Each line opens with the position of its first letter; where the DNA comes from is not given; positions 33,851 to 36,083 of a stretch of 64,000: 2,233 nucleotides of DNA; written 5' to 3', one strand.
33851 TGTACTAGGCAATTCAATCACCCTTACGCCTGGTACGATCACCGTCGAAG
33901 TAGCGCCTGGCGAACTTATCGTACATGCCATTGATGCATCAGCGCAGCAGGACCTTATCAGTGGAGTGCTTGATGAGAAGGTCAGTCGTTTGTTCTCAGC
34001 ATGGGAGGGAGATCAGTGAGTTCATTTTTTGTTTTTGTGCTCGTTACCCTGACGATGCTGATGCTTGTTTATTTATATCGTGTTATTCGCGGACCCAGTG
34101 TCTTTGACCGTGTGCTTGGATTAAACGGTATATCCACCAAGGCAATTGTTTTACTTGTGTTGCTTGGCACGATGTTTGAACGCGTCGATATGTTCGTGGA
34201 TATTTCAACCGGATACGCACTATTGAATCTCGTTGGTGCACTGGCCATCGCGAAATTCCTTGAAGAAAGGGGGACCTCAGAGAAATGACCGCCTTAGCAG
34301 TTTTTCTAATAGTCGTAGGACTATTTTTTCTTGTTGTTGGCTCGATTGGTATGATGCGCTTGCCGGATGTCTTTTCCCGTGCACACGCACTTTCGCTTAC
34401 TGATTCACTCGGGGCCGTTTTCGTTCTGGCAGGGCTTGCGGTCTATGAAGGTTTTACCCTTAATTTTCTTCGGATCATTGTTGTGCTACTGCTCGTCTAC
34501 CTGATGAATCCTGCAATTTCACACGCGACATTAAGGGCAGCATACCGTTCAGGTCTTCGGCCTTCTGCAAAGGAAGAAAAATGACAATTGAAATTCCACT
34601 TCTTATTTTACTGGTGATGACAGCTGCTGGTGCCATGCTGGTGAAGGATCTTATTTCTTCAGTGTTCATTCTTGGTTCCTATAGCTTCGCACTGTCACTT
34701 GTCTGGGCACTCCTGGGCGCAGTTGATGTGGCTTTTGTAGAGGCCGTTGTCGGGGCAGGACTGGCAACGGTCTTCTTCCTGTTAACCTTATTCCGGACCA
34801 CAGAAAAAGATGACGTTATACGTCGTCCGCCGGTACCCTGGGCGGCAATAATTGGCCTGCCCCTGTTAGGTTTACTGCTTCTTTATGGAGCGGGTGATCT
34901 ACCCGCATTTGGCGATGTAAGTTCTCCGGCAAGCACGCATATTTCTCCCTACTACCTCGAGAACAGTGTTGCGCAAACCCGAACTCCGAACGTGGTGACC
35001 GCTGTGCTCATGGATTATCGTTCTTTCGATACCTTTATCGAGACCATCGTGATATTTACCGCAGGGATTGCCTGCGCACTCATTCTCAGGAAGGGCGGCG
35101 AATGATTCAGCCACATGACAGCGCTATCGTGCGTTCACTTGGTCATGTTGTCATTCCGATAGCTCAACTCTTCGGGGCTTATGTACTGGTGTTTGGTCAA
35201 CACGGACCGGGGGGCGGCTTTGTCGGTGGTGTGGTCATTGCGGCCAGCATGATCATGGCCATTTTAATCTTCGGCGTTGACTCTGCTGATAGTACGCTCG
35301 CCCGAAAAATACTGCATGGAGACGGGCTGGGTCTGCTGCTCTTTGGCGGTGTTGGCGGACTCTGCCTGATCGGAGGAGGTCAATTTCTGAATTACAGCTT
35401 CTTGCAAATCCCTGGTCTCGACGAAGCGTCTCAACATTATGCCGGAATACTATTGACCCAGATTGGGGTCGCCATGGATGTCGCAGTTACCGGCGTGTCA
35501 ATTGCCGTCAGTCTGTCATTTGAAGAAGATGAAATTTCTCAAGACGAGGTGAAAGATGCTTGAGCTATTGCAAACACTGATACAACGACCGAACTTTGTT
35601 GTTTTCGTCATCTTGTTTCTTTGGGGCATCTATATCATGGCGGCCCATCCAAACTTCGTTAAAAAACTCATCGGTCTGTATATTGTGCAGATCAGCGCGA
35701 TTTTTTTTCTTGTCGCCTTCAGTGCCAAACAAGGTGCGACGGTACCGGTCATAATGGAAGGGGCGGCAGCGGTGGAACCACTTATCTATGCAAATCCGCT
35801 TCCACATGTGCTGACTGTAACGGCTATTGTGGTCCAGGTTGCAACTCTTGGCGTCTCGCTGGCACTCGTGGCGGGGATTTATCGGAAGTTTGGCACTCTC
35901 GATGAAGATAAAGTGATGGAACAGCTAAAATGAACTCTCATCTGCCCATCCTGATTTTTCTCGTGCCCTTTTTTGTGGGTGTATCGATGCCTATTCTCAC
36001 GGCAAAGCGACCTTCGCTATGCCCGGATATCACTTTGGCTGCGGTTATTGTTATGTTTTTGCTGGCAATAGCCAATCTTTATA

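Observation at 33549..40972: Mbh/Mbx-style membrane-module gene order with three antiporter-like subunits but no redox module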

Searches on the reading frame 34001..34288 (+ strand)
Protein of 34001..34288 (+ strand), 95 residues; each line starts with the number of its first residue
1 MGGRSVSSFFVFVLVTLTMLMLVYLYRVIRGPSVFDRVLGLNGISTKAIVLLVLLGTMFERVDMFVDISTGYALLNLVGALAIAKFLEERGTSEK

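Call 3: search_protein_families(library=pfam, proteins=[window:34001-34288:+], max_evalue=0.01)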
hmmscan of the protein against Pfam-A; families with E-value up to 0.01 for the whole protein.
window:34001-34288:+ (95 aa): 1 family
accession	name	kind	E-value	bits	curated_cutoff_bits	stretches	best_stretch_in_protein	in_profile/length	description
PF04066.18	MrpF_PhaF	-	8.1e-14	52.2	23.3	1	36-88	2-53/53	Multiple resistance and pH regulation protein F (MrpF / PhaF)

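Call 5: search_protein_families(library=ncbifam, proteins=[window:34001-34288:+], max_evalue=0.001)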
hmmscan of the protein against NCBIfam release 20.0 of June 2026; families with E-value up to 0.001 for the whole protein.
window:34001-34288:+ (95 aa): 15 families
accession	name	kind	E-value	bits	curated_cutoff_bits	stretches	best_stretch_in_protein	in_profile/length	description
NF009244.0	PRK12599.1-3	equivalog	4.5e-18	65.5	90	1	6-91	5-89/92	putative monovalent cation/H+ antiporter subunit F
NF009242.0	PRK12599.1-1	equivalog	1.9e-17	63.4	89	1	8-88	3-82/86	putative monovalent cation/H+ antiporter subunit F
NF006243.0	PRK08381.1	equivalog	2.7e-16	59.7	79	1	12-91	12-87/89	putative monovalent cation/H+ antiporter subunit F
NF009249.0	PRK12603.1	equivalog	1.4e-15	57.4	81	1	10-89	3-82/90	putative monovalent cation/H+ antiporter subunit F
NF009250.0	PRK12604.1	equivalog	3.3e-13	50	100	1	14-88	8-81/84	putative monovalent cation/H+ antiporter subunit F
NF004812.0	PRK06161.1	equivalog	1.4e-12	48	93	1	10-88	9-86/92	K+/H+ antiporter subunit F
NF009248.0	PRK12600.1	equivalog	2.7e-11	43.5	97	1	10-89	6-84/94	Na(+)/H(+) antiporter subunit F1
NF009243.0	PRK12599.1-2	equivalog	7.2e-10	39.4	95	1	10-91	7-88/91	putative monovalent cation/H+ antiporter subunit F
NF009247.0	PRK12599.1-6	equivalog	1.9e-09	37.9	100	1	10-89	7-85/89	putative monovalent cation/H+ antiporter subunit F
NF009246.0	PRK12599.1-5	equivalog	2.8e-09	37.5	92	1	9-90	4-82/83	putative monovalent cation/H+ antiporter subunit F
NF009245.0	PRK12599.1-4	equivalog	4.3e-09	36.7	114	1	11-94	12-94/121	cation:proton antiporter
NF009300.0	PRK12657.1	equivalog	2.1e-07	31.1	103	1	11-89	11-88/100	putative monovalent cation/H+ antiporter subunit F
NF005930.0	PRK07948.1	equivalog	0.00013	22.5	82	1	13-86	8-80/86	monovalent cation/H+ antiporter complex subunit F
NF009254.0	PRK12612.1-2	equivalog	0.00036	21.2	72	1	12-88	10-84/86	putative monovalent cation/H+ antiporter subunit F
NF009253.0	PRK12612.1-1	equivalog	0.00094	19.7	94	1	13-86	7-77/88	putative monovalent cation/H+ antiporter subunit F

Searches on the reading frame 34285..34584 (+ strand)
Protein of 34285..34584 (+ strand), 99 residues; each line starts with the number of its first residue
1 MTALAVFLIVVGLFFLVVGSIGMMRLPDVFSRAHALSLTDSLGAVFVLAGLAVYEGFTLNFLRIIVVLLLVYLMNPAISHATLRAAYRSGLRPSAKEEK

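Call 3: search_protein_families(library=pfam, proteins=[window:34285-34584:+], max_evalue=0.01)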
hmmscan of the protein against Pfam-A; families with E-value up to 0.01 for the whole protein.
window:34285-34584:+ (99 aa): 1 family
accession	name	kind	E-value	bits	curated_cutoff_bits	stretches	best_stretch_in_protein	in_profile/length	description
PF03334.19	PhaG_MnhG_YufB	-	5.2e-22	78.3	23.4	1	8-87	1-80/80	Na+/H+ antiporter subunit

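Call 5: search_protein_families(library=ncbifam, proteins=[window:34285-34584:+], max_evalue=0.001)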
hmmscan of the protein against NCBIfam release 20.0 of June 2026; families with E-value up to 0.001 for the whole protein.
window:34285-34584:+ (99 aa): 13 families
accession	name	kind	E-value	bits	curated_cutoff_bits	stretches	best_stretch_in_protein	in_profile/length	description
NF009314.0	PRK12674.1-2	subfamily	3.4e-22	78.3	102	1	2-96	5-99/116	Na+/H+ antiporter subunit G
TIGR01300.1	CPA3_mnhG_phaG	equivalog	4.3e-22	78.3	63.1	1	8-94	2-90/97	monovalent cation/H(+) antiporter subunit G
NF009311.0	PRK12670.1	equivalog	3.5e-21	74.9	116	1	3-89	4-90/99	putative monovalent cation/H+ antiporter subunit G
NF009320.0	PRK12675.1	equivalog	8.5e-19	68.1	128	1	5-96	3-95/104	putative monovalent cation/H+ antiporter subunit G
NF009237.0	PRK12587.1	equivalog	1.4e-14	54.1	158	1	1-90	6-97/118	Na+/H+ antiporter subunit G1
NF009317.0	PRK12674.2-1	equivalog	2.6e-14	53.4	107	1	4-86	6-88/105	Na+/H+ antiporter subunit G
NF009236.0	PRK12586.1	equivalog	1.7e-13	50.5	156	1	4-92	11-101/145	Na+/H+ antiporter subunit G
NF009312.0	PRK12672.1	subfamily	4.7e-13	49.4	122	1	4-94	6-106/122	putative monovalent cation/H+ antiporter subunit G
NF009313.0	PRK12674.1-1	equivalog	5.4e-11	42.5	151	1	4-94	9-102/140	Na+/H+ antiporter subunit G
NF009235.0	PRK12585.1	equivalog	9.1e-11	41.4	273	1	7-91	11-97/197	putative monovalent cation/H+ antiporter subunit G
NF009316.0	PRK12674.1-5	equivalog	1.8e-10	40.7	122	1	4-89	8-95/121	Na+/H+ antiporter subunit G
NF009315.0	PRK12674.1-4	equivalog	5.5e-06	26.6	130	1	6-74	16-83/121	Na+/H+ antiporter subunit G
NF009238.0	PRK12592.1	equivalog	3.7e-05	23.7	170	1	4-92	10-106/126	putative monovalent cation/H+ antiporter subunit G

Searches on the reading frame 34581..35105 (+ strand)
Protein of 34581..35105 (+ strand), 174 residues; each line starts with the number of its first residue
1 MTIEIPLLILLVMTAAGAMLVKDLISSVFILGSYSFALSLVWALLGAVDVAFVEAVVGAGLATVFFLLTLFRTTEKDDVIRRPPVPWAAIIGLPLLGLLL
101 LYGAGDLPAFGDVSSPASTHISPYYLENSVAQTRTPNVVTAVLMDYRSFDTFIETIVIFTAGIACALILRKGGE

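Call 3: search_protein_families(library=pfam, proteins=[window:34581-35105:+], max_evalue=0.01)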
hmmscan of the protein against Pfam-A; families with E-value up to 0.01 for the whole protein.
window:34581-35105:+ (174 aa): 3 families
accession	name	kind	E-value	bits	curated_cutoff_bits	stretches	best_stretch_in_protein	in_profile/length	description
PF13244.11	MbhD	-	8.4e-15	55.1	27.2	1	9-73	1-65/67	MBH, subunit D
PF20501.3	MbhE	-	6.1e-10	39.5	27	1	110-170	22-82/98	MBH, subunit E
PF00499.25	Oxidored_q3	-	1.6e-05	25.2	33.2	1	15-164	2-141/146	NADH-ubiquinone/plastoquinone oxidoreductase chain 6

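Call 5: search_protein_families(library=ncbifam, proteins=[window:34581-35105:+], max_evalue=0.001)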
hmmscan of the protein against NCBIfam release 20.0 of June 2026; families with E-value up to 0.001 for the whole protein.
window:34581-35105:+ (174 aa): 16 families
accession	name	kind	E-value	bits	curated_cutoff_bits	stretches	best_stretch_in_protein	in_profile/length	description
NF009159.0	PRK12504.1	equivalog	2.7e-51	174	141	1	2-172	5-175/178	DUF4040 domain-containing protein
NF009161.0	PRK12507.1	equivalog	5.1e-40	137.7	272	1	7-170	15-176/336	putative monovalent cation/H+ antiporter subunit B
NF009287.0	PRK12647.1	equivalog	8.7e-18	64.2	937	1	4-170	601-760/773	putative monovalent cation/H+ antiporter subunit A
NF009290.0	PRK12650.1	equivalog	5.3e-15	54.4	980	1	7-170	608-764/966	DUF4040 family protein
NF009285.0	PRK12645.1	equivalog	8.5e-15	54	1028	1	4-169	631-790/804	Na+/H+ antiporter subunit A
NF009289.0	PRK12649.1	equivalog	2e-12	46.3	1117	1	4-164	621-777/789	putative monovalent cation/H+ antiporter subunit A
NF009288.0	PRK12648.1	equivalog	2.5e-12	45.8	1104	1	7-170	613-774/954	monovalent cation/H+ antiporter subunit A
TIGR00940.1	2a6301s01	subfamily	9.3e-12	44.1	920.45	1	6-167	626-781/793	monovalent cation:proton antiporter subunit A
NF004923.0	PRK06280.1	equivalog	4e-11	43.1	80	1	2-77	3-78/79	hypothetical protein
NF006242.0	PRK08378.1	subfamily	2.2e-09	37.7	98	1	2-74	6-78/85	hypothetical protein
NF009286.0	PRK12646.1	equivalog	2.6e-09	36.1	1063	1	3-165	629-784/800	DUF4040 family protein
NF009217.0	PRK12567.1-1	equivalog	2.3e-08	33.8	268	1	89-170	10-87/238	putative monovalent cation/H+ antiporter subunit B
NF009284.0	PRK12644.1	equivalog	5.8e-07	27.9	962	1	9-167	607-760/975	Na+/H+ antiporter subunit A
NF009229.0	PRK12579.1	equivalog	1.7e-05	24.5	229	1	135-171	43-79/258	putative monovalent cation/H+ antiporter subunit B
NF004172.0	PRK05640.1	equivalog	2e-05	24.8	156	0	132-171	110-149/152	putative monovalent cation/H+ antiporter subunit B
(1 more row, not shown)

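Call 95: search_solved_structures(query=window:34581-35105:+, max_evalue=0.01)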
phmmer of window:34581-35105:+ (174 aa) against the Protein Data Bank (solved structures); distinct sequences matched with E-value up to 0.01: 7.
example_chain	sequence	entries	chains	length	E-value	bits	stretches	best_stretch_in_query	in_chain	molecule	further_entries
7d3u_A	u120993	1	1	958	1.2e-08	38.3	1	8-169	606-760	Monovalent Na+/H+ antiporter subunit A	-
6z16_A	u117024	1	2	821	3.1e-07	33.7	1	4-165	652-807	Multisubunit Na+/H+ antiporter, A subunit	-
6u8y_E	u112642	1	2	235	1.8e-06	31.2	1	89-171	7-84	Monovalent cation/H+ antiporter subunit B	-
6cfw_E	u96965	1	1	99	5.3e-06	29.7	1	121-170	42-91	MBH subunit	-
6u8y_D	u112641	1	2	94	2.6e-05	27.5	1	3-75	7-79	DUF4040 domain-containing protein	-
6cfw_D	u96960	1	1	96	7.6e-05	25.9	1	7-73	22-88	MBH subunit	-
7qru_A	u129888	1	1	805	0.00014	25.1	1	11-167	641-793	Na+/H+ antiporter subunit A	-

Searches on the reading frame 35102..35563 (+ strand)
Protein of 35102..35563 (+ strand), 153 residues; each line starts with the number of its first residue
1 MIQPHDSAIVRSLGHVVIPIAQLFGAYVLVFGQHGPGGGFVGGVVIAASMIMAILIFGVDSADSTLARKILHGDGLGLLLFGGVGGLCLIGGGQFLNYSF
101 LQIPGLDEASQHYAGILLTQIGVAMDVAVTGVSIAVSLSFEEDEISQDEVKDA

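Call 3: search_protein_families(library=pfam, proteins=[window:35102-35563:+], max_evalue=0.01)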
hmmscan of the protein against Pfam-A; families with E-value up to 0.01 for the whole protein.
window:35102-35563:+ (153 aa): 1 family
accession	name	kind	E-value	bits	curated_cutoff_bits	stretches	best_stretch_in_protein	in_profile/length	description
PF04039.18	MnhB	-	6.6e-21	75.3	22.5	1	9-130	1-124/127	Domain related to MnhB subunit of Na+/H+ antiporter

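Call 5: search_protein_families(library=ncbifam, proteins=[window:35102-35563:+], max_evalue=0.001)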
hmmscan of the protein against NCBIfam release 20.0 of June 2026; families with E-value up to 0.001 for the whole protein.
window:35102-35563:+ (153 aa): 15 families
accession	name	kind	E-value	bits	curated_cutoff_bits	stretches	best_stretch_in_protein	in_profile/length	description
NF009162.0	PRK12508.1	equivalog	4.9e-25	88.3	120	1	7-139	4-134/139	Na(+)/H(+) antiporter subunit B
NF009161.0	PRK12507.1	equivalog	2.6e-24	86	272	1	7-142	197-331/336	putative monovalent cation/H+ antiporter subunit B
NF009160.0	PRK12505.1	equivalog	4.6e-16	58.7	140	1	6-148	25-168/179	putative monovalent cation/H+ antiporter subunit B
NF009224.0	PRK12574.1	equivalog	7.9e-15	55.5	171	1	8-139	6-137/141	monovalent cation/H+ antiporter subunit B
NF009223.0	PRK12573.1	subfamily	1.3e-14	54.5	152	1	7-144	5-140/140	Na(+)/H(+) antiporter subunit B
NF006248.0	PRK08386.1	subfamily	1.4e-13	51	92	1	7-103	4-100/151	putative monovalent cation/H+ antiporter subunit B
NF009288.0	PRK12648.1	equivalog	1.2e-12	46.8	1104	1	8-142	802-936/954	monovalent cation/H+ antiporter subunit A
NF009163.0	PRK12509.1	equivalog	1.3e-12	48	148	1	7-140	3-134/137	Na+/H+ antiporter subunit B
NF006249.0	PRK08387.1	equivalog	5.1e-09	36.6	111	1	7-67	4-64/133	putative monovalent cation/H+ antiporter subunit B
NF009217.0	PRK12567.1-1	equivalog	5.2e-09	35.9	268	1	7-150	99-236/238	putative monovalent cation/H+ antiporter subunit B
NF009290.0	PRK12650.1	equivalog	1.8e-07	29.5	980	1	7-136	789-910/966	DUF4040 family protein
NF009229.0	PRK12579.1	equivalog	9.3e-07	28.6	229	1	21-107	123-208/258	putative monovalent cation/H+ antiporter subunit B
TIGR00943.1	2a6301s02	subfamily_domain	4.5e-06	27.2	139.75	1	30-128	3-101/107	cation/proton antiporter, MnhB/MrpB subunit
NF004924.0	PRK06281.1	equivalog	2.2e-05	24.4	137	1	18-105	13-101/154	putative monovalent cation/H+ antiporter subunit B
NF009284.0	PRK12644.1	equivalog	0.00049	18.3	962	1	7-125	816-934/975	Na+/H+ antiporter subunit A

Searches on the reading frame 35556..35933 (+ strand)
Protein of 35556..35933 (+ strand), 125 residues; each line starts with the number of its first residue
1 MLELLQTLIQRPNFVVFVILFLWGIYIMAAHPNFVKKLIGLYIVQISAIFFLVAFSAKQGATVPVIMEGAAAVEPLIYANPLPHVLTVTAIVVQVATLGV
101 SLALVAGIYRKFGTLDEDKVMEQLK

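Call 3: search_protein_families(library=pfam, proteins=[window:35556-35933:+], max_evalue=0.01)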
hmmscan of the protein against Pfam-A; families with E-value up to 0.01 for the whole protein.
window:35556-35933:+ (125 aa): 1 family
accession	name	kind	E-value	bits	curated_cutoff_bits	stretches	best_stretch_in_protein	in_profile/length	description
PF00420.29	Oxidored_q2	-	5.4e-17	61.8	26.1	1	14-120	3-90/95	NADH-ubiquinone/plastoquinone oxidoreductase chain 4L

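Call 5: search_protein_families(library=ncbifam, proteins=[window:35556-35933:+], max_evalue=0.001)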
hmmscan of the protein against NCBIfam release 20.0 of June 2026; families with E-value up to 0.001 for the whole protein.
window:35556-35933:+ (125 aa): 17 families
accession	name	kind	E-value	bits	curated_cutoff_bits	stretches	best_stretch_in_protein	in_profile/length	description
NF005621.0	PRK07375.1-6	equivalog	1.3e-27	96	126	1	5-122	2-115/120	putative monovalent cation/H+ antiporter subunit C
NF005619.0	PRK07375.1-4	equivalog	2.5e-22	79.3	145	1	15-120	7-107/111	Na+/H+ antiporter subunit C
NF005624.0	PRK07375.2-3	equivalog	2.5e-22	79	95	1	10-115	4-104/105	cation:proton antiporter subunit C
NF005618.0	PRK07375.1-3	equivalog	4.4e-13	49.5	107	1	9-122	4-117/119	putative monovalent cation/H+ antiporter subunit C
NF005623.0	PRK07375.2-2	equivalog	5.9e-11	42.4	81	1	16-110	5-92/93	putative monovalent cation/H+ antiporter subunit C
NF009301.0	PRK12658.1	equivalog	1.3e-10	41.1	156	1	16-120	8-110/125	Na+/H+ antiporter subunit C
NF006250.0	PRK08388.1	equivalog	2.3e-10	40.9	137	1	13-120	5-114/119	putative monovalent cation/H+ antiporter subunit C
NF005620.0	PRK07375.1-5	equivalog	7.3e-10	38.9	91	1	15-120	7-107/113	putative monovalent cation/H+ antiporter subunit C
NF009302.0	PRK12659.1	equivalog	1.3e-09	37.9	154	1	15-121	7-111/117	Na+/H+ antiporter subunit C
NF006372.0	PRK08600.1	equivalog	6e-08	32.7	127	1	15-120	7-103/113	Na(+)/H(+) antiporter subunit C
NF006573.0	PRK09094.1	equivalog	3.9e-07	30.1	105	1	19-119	11-106/114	Na+/H+ antiporter subunit C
TIGR00941.1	2a6301s03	subfamily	7.9e-06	26.4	161.2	1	18-114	10-100/104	multicomponent Na+:H+ antiporter, MnhC subunit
NF009303.0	PRK12660.1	subfamily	1.3e-05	25.1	132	1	15-120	7-104/114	putative monovalent cation/H+ antiporter subunit C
NF005929.0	PRK07946.1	equivalog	1.6e-05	24.7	157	1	15-121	9-107/204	Na(+)/H(+) antiporter subunit C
NF005622.0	PRK07375.2-1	equivalog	3.1e-05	24.2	185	1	18-121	8-105/179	putative monovalent cation/H+ antiporter subunit C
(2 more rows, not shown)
